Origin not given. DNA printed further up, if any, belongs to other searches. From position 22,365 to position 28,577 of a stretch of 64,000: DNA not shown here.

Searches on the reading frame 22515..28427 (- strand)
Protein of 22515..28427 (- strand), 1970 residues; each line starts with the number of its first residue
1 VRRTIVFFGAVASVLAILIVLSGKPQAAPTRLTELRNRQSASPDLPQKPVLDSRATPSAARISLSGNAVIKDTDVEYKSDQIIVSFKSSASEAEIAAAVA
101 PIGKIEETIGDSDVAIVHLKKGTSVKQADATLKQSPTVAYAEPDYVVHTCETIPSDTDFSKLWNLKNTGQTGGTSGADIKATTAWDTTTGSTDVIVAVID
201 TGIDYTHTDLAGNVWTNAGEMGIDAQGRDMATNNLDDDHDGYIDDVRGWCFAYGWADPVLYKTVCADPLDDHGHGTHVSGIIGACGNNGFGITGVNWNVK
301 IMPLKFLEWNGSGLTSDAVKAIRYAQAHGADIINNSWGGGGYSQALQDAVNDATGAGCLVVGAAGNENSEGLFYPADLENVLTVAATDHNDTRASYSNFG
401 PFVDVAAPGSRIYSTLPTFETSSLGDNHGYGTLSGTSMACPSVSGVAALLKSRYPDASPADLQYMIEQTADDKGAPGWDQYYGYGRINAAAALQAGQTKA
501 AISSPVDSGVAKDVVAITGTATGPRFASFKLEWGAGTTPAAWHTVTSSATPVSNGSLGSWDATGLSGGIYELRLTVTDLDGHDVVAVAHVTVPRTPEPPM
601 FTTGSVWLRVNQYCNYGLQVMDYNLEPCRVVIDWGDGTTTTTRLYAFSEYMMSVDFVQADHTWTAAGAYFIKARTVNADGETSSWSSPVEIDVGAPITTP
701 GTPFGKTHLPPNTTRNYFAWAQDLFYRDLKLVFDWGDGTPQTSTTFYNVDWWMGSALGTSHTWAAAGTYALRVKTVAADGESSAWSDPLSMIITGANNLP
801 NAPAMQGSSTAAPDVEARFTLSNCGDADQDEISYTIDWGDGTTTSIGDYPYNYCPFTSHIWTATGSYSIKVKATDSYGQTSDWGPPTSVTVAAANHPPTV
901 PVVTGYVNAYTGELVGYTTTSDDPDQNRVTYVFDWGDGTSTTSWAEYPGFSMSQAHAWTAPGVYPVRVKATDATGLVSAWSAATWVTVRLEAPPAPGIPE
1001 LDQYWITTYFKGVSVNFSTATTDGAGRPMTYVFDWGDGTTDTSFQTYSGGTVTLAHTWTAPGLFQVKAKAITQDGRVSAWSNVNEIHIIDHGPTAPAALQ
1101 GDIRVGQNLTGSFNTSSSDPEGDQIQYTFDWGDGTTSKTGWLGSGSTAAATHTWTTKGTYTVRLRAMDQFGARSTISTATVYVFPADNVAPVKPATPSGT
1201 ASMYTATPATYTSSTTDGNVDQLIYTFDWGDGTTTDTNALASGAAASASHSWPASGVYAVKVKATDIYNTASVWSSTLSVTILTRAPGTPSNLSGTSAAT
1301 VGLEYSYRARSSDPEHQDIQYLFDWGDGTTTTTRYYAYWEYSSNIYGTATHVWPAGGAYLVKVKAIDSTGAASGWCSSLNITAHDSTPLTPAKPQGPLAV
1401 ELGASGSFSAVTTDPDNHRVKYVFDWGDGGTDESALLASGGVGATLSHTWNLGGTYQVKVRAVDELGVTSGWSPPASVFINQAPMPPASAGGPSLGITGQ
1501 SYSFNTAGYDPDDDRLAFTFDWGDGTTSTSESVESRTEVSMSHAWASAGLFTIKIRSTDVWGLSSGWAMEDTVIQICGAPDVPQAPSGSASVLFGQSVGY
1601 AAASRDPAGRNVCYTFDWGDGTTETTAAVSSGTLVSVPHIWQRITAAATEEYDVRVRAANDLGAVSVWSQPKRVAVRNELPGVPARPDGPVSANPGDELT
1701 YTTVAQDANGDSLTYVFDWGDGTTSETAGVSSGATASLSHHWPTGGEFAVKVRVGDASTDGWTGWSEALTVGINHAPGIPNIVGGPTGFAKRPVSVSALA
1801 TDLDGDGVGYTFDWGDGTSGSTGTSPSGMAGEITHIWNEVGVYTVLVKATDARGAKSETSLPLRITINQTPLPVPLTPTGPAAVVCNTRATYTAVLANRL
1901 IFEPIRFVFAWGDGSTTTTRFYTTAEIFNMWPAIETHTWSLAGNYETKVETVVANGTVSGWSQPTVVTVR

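Call 47: search_protein_families(library=pfam, proteins=[window:22515-28427:-], max_evalue=0.0001)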
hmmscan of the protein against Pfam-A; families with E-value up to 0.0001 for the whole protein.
window:22515-28427:- (1970 aa): 8 families
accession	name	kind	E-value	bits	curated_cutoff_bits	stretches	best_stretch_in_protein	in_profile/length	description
PF18911.6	PKD_4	-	1.6e-76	252.9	27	9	1095-1182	3-84/85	PKD domain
PF00801.26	PKD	-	2.8e-70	232.7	23.5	6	1790-1859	13-75/80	PKD domain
PF00082.27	Peptidase_S8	-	1.3e-64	218.8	21.8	1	192-485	2-288/288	Subtilase family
PF22148.1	Fervidolysin_NPro-like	-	1.3e-12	48.4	21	1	68-144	6-81/81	Fervidolysin N-terminal prodomain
PF07495.19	Y_Y_Y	-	6.7e-09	36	26.6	0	840-881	18-54/65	Y_Y_Y domain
PF18981.6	InlK_D3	-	7.5e-09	36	25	0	1838-1859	47-68/75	Internalin K domain (D3/D4)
PF25788.1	Ig_Rha78A_N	-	3.9e-06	27.5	27.4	0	1624-1674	51-99/105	Rha78A-like, N-terminal immunoglobulin domain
PF08329.16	ChitinaseA_N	-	7e-05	22.9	21.2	0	1339-1391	65-117/133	Chitinase A, N-terminal domain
